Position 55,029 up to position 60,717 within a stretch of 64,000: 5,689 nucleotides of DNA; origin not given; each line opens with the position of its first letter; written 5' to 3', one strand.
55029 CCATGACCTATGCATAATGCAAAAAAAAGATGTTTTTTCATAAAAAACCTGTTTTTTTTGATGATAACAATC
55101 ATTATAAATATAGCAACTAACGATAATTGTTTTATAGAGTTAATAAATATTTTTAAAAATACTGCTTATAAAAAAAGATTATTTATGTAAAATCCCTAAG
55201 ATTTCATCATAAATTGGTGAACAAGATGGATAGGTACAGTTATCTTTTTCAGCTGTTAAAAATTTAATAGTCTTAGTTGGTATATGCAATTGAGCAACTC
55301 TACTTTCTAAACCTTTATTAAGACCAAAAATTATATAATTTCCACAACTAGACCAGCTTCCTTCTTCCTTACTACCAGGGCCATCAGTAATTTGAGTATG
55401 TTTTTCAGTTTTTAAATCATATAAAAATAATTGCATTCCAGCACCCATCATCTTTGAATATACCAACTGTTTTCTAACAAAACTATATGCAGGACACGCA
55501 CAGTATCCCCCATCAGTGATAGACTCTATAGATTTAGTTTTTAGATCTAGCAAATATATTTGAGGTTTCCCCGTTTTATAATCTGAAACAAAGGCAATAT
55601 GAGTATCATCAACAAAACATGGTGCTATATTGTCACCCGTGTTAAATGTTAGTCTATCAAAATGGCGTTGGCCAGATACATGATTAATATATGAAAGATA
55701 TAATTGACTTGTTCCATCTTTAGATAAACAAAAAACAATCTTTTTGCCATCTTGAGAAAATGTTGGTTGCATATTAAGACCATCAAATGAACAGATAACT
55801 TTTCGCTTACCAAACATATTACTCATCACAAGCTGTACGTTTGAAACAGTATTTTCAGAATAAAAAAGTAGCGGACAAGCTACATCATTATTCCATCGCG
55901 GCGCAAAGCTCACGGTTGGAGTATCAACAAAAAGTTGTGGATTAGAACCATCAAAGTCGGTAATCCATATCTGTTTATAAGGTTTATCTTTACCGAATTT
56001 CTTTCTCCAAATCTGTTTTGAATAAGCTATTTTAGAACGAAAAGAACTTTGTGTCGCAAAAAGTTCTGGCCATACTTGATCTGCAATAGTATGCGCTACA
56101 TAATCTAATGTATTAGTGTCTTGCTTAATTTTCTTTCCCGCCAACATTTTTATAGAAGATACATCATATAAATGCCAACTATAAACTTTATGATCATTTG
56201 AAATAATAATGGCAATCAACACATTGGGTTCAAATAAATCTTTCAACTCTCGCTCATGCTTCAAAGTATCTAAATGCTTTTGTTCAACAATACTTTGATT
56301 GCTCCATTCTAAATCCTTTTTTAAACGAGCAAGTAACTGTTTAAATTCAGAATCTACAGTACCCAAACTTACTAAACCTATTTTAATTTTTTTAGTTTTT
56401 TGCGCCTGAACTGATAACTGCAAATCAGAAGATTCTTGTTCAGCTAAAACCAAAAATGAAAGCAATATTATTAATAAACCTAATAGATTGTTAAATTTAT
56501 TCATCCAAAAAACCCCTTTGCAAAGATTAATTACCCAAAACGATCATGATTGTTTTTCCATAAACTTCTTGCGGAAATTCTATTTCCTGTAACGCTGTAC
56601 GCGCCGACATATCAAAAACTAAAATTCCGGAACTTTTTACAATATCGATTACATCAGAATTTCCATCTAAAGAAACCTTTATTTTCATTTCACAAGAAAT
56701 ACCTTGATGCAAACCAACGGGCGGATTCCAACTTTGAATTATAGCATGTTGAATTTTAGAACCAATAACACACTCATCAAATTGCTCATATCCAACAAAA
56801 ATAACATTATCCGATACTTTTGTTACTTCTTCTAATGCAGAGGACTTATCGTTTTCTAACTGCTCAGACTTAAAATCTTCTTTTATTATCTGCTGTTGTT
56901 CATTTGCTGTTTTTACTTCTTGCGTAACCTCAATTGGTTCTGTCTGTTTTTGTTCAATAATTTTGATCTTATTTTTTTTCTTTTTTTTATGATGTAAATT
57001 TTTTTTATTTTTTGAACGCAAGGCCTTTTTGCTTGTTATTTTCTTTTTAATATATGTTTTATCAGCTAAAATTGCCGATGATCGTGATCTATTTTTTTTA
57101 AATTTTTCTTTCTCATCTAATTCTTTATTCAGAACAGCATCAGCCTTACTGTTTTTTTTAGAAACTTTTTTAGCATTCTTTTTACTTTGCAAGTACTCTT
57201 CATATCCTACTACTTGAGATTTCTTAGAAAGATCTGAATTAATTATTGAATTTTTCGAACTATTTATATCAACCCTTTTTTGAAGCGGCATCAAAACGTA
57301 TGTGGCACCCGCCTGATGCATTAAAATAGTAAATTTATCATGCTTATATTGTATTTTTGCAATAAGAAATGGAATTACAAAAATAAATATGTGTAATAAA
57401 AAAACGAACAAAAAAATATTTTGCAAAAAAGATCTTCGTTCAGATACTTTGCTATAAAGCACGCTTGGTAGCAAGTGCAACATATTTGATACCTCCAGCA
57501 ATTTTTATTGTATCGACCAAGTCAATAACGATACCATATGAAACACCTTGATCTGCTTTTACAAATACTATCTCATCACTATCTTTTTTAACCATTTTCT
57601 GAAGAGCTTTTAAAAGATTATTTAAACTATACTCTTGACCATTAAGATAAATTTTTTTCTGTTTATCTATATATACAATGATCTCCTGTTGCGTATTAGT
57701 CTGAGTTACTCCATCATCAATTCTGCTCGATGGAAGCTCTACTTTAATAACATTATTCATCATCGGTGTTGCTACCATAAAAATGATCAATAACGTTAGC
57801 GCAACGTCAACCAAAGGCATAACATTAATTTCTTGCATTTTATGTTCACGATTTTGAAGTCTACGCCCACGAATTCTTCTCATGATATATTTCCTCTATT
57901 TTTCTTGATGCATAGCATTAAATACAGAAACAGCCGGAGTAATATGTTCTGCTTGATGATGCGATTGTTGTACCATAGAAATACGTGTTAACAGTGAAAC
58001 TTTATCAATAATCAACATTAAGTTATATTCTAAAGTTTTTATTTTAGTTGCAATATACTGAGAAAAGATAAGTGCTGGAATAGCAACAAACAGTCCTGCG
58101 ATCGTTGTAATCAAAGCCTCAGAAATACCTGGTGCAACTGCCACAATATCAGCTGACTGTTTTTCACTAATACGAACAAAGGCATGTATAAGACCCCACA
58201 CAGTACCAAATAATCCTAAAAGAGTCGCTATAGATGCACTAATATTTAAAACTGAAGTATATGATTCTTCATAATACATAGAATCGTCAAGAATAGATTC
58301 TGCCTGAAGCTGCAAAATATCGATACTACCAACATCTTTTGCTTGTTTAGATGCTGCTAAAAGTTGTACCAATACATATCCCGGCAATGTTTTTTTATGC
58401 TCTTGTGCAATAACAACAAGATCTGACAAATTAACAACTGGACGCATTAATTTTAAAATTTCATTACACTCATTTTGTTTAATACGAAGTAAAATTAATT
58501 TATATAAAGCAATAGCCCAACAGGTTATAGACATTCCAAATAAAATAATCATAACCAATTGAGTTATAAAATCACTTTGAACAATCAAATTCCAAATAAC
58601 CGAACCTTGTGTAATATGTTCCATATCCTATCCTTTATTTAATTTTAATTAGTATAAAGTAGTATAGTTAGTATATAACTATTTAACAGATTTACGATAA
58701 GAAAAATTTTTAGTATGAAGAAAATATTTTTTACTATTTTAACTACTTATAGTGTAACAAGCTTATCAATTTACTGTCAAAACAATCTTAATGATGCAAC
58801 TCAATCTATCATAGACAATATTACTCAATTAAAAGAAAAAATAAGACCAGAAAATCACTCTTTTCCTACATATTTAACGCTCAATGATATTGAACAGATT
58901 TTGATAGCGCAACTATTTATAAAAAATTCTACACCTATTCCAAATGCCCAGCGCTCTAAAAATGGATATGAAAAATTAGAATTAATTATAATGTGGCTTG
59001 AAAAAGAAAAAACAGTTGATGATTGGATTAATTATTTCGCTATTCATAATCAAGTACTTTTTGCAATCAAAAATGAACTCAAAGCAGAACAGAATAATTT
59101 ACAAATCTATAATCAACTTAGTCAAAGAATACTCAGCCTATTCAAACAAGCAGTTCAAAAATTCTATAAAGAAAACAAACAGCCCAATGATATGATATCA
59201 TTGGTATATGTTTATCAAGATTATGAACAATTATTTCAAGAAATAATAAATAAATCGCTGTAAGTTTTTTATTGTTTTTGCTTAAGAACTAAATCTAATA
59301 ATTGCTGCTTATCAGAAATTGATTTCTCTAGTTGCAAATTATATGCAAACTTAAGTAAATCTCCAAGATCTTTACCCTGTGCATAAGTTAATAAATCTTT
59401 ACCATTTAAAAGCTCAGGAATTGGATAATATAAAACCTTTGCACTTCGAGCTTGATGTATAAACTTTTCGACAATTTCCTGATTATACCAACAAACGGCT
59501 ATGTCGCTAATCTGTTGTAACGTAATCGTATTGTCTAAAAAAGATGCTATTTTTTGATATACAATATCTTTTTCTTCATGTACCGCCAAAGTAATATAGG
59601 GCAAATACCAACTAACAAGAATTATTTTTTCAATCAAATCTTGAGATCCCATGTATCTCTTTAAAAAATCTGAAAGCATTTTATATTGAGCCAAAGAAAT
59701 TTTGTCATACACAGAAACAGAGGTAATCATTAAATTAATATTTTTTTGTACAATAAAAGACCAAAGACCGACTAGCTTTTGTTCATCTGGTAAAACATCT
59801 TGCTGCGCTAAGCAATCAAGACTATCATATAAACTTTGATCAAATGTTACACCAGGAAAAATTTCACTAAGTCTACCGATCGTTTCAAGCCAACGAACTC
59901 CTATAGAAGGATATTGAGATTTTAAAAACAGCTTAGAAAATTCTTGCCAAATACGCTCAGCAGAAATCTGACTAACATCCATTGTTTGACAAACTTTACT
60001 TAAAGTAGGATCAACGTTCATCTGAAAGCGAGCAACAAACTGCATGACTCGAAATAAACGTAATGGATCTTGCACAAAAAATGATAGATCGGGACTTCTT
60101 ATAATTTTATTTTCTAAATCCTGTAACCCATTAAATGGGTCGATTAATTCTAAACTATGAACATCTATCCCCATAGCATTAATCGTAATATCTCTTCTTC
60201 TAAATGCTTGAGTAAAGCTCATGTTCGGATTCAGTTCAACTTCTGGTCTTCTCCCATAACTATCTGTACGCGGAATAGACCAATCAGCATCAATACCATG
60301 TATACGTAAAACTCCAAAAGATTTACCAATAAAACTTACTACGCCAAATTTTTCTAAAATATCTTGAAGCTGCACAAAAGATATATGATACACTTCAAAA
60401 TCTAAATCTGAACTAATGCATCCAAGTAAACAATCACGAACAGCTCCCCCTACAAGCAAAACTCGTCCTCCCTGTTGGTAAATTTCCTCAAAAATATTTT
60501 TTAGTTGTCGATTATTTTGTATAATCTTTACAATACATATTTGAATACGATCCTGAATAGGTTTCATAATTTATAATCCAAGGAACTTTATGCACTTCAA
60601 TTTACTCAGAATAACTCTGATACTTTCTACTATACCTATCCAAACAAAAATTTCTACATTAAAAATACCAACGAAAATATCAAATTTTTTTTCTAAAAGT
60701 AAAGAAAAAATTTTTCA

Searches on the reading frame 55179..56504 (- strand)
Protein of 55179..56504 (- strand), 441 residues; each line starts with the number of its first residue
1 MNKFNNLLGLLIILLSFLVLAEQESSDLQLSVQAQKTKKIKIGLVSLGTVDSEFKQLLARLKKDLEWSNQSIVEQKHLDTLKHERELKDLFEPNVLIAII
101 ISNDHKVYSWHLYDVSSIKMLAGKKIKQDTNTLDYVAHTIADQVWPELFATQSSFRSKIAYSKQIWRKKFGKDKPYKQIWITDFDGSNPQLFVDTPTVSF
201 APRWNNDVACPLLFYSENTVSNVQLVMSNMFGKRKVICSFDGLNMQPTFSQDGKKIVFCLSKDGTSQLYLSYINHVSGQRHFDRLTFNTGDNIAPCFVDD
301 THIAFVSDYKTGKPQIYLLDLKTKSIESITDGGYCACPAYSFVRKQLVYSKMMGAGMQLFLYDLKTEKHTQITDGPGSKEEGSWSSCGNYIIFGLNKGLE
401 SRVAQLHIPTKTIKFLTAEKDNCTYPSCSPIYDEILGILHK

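Call 28: search_protein_families(library=pfam, proteins=[window:55179-56504:-], max_evalue=0.00001)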
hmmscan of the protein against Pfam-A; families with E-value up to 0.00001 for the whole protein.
window:55179-56504:- (441 aa): 1 family
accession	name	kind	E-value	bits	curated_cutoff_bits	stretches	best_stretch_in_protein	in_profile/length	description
PF07676.18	PD40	-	1e-14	54.5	20.9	1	239-269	6-37/38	WD40-like Beta Propeller Repeat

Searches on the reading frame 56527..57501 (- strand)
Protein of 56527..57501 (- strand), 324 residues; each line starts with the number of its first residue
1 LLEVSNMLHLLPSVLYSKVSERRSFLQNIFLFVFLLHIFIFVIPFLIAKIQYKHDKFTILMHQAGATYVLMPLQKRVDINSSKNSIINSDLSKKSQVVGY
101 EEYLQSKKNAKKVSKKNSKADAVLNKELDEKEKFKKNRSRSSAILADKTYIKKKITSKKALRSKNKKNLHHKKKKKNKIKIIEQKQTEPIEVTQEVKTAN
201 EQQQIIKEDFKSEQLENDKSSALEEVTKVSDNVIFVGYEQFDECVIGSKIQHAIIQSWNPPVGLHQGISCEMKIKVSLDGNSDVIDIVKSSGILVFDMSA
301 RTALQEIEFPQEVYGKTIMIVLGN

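Call 74: search_protein_families(library=pfam, proteins=[window:56527-57501:-], max_evalue=0.001)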
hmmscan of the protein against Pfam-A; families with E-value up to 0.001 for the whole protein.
window:56527-57501:- (324 aa): 1 family
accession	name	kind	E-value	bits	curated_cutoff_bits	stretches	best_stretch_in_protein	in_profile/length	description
PF13103.11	TonB_2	-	1e-06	29.2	22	1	248-310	6-69/85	TonB C terminal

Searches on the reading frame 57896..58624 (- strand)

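Call 74: search_protein_families(library=pfam, proteins=[window:57896-58624:-], max_evalue=0.001)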
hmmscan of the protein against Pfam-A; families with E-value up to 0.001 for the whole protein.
window:57896-58624:- (242 aa): 1 family
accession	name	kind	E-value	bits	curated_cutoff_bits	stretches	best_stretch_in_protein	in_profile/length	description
PF01618.21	MotA_ExbB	-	9.1e-29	100.2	22.9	1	95-200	18-123/127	MotA/TolQ/ExbB proton channel family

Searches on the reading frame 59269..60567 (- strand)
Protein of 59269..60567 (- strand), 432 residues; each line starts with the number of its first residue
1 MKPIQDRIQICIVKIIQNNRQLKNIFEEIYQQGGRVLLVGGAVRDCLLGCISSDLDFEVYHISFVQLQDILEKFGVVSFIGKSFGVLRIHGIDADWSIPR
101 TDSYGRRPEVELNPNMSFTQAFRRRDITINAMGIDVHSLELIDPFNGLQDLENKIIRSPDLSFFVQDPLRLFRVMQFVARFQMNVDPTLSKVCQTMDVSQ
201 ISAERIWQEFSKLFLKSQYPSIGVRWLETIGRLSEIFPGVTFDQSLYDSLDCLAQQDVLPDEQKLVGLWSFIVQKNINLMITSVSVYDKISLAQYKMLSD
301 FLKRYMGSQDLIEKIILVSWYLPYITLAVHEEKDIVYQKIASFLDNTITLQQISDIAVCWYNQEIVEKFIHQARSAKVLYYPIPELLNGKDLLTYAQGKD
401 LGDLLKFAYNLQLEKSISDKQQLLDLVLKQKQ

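Call 74: search_protein_families(library=pfam, proteins=[window:59269-60567:-], max_evalue=0.001)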
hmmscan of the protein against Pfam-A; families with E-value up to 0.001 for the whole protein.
window:59269-60567:- (432 aa): 2 families
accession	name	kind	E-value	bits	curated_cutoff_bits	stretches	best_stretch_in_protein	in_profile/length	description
PF01743.26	PolyA_pol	-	3.2e-16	60.3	23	1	38-157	3-126/126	Poly A polymerase head domain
PF12627.12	PolyA_pol_RNAbd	-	2.4e-05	24.4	22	1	198-240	19-60/64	Probable RNA and SrmB- binding site of polymerase A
